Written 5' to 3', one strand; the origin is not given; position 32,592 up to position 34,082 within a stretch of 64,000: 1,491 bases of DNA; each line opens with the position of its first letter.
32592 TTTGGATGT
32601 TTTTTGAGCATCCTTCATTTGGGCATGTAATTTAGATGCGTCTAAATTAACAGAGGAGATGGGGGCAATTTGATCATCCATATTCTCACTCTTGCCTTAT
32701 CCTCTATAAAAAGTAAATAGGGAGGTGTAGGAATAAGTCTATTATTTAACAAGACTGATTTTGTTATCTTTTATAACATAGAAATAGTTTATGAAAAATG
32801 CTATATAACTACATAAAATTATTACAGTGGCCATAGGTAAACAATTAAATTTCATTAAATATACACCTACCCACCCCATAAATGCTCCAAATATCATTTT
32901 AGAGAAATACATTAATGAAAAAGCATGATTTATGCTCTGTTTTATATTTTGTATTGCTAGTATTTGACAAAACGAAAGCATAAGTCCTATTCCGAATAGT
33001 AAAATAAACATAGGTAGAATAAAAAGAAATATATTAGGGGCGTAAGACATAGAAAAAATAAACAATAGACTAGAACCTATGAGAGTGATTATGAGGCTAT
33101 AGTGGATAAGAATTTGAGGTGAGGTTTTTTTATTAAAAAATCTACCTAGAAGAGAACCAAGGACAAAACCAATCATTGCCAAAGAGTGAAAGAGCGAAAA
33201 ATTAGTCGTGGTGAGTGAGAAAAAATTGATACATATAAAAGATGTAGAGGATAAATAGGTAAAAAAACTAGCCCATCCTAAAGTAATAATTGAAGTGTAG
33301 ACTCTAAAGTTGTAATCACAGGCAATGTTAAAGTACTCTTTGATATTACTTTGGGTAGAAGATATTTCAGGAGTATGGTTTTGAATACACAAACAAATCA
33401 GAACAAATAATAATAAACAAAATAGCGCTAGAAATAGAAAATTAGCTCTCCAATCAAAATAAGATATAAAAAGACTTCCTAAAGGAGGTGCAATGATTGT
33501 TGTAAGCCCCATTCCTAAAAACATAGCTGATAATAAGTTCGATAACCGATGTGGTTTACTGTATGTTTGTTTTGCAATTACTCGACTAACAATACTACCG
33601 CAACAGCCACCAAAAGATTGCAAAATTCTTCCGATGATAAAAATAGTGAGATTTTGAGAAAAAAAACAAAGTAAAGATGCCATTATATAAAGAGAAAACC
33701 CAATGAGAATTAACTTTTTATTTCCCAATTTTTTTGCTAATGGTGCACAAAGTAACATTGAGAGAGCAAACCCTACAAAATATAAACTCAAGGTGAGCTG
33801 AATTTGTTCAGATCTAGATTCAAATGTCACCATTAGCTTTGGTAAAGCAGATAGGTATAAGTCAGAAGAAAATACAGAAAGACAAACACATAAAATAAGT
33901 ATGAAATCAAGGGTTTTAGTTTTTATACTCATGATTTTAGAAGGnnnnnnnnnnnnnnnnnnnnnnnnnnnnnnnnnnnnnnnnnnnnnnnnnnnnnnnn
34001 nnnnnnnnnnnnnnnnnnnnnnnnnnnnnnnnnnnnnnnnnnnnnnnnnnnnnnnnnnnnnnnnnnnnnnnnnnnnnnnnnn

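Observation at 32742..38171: Tight operon of HAAAP permease, MIO ammonia-lyase, archaeal/eukaryal-type HisRS and MFS exporter directly upstream of copN: candidate undescribed histidine-centred system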

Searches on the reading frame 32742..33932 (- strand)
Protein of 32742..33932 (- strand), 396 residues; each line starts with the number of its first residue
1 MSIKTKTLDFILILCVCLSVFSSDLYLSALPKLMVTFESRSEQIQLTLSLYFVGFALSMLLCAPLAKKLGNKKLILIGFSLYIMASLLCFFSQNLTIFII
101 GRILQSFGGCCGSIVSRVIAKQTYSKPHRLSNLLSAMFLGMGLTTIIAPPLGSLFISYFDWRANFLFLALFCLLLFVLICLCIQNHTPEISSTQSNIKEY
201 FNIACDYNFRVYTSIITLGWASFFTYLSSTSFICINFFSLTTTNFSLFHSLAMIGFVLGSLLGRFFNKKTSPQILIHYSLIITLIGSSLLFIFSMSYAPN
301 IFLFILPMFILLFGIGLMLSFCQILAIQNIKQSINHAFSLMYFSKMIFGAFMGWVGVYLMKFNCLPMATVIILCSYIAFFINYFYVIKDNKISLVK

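Call 3: search_protein_families(library=pfam, proteins=[window:32742-33932:-])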
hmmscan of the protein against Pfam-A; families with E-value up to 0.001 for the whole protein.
window:32742-33932:- (396 aa): 3 families
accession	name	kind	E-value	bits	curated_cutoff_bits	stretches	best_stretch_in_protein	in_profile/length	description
PF07690.21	MFS_1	-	1.1e-37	130.2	33.4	1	12-351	1-345/347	Major Facilitator Superfamily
PF00083.30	Sugar_tr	-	2.4e-08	33.7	22.3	1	40-182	44-191/452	Sugar (and other) transporter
PF13347.12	MFS_2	-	2.4e-05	23.5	27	1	41-110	258-329/427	MFS/sugar transport protein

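Call 4: search_protein_families(library=ncbifam, proteins=[window:32742-33932:-])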
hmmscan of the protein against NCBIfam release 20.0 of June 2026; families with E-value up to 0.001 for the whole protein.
window:32742-33932:- (396 aa): 43 families (the best 25 are shown)
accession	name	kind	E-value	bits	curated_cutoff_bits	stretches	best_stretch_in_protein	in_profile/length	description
TIGR00710.1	efflux_Bcr_CflA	subfamily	8.8e-54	183.4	200.9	1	6-384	4-382/385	Bcr/CflA family efflux MFS transporter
NF053813.1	MFS_TcaB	equivalog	2e-43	148.7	475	1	10-386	7-387/396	putative multidrug effflux MFS transporter TcaB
NF008314.0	PRK11102.1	equivalog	2.1e-36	126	303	1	8-386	11-391/396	Bcr/CflA family multidrug efflux MFS transporter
NF008654.0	PRK11652.1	equivalog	1.4e-35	122.9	479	1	3-343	5-343/397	multidrug efflux MFS transporter EmrD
NF033134.0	cmlA_floR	equivalog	4.1e-33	115.4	450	1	18-379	21-381/388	CmlA/FloR family chloramphenicol efflux MFS transporter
NF008270.1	PRK11043.1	equivalog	1.2e-30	106.9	430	1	17-383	15-378/382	purine nucleoside transporter PunC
NF007782.0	PRK10473.1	subfamily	2e-26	93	417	1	16-388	12-380/394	MdtL family multidrug efflux MFS transporter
TIGR00880.1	2_A_01_02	superfamily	3.7e-24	85.4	131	1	49-184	1-139/141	multidrug resistance protein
NF041041.1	FslD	exception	1.5e-20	73.7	500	1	1-389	1-395/396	rhizoferrin import MFS transporter FslD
NF000509.1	efflux_CmlA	exception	7.8e-20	71.6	875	1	18-374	25-378/419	CmlA family chloramphenicol efflux MFS transporter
TIGR00711.1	efflux_EmrB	subfamily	1.1e-18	67.3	230.2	1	10-191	5-185/485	DHA2 family efflux MFS transporter permease subunit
NF000219.1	FloR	exception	3.3e-18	66.2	700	1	18-361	25-366/404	chloramphenicol/florfenicol efflux MFS transporter FloR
NF012203.0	cmlB1_MFS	exception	2.3e-17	63.3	900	1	18-376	25-377/407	chloramphenicol efflux MFS transporter CmlB1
TIGR00895.1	2A0115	subfamily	5e-14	52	418.55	1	13-182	20-191/398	aromatic acid/H+ symport family MFS transporter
NF011932.2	PRK15403.1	equivalog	1.8e-12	47.1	700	1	12-320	15-325/402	multidrug efflux MFS transporter MdtM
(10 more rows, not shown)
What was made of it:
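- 32742..33932 (-): Bcr/CflA-type MFS transporter, 396 aa. It is the proposed exporter of urocanate or of surplus histidine. TIGR00710 scores 183 bits, below its cut-off of 200.9 (calls 3, 4).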
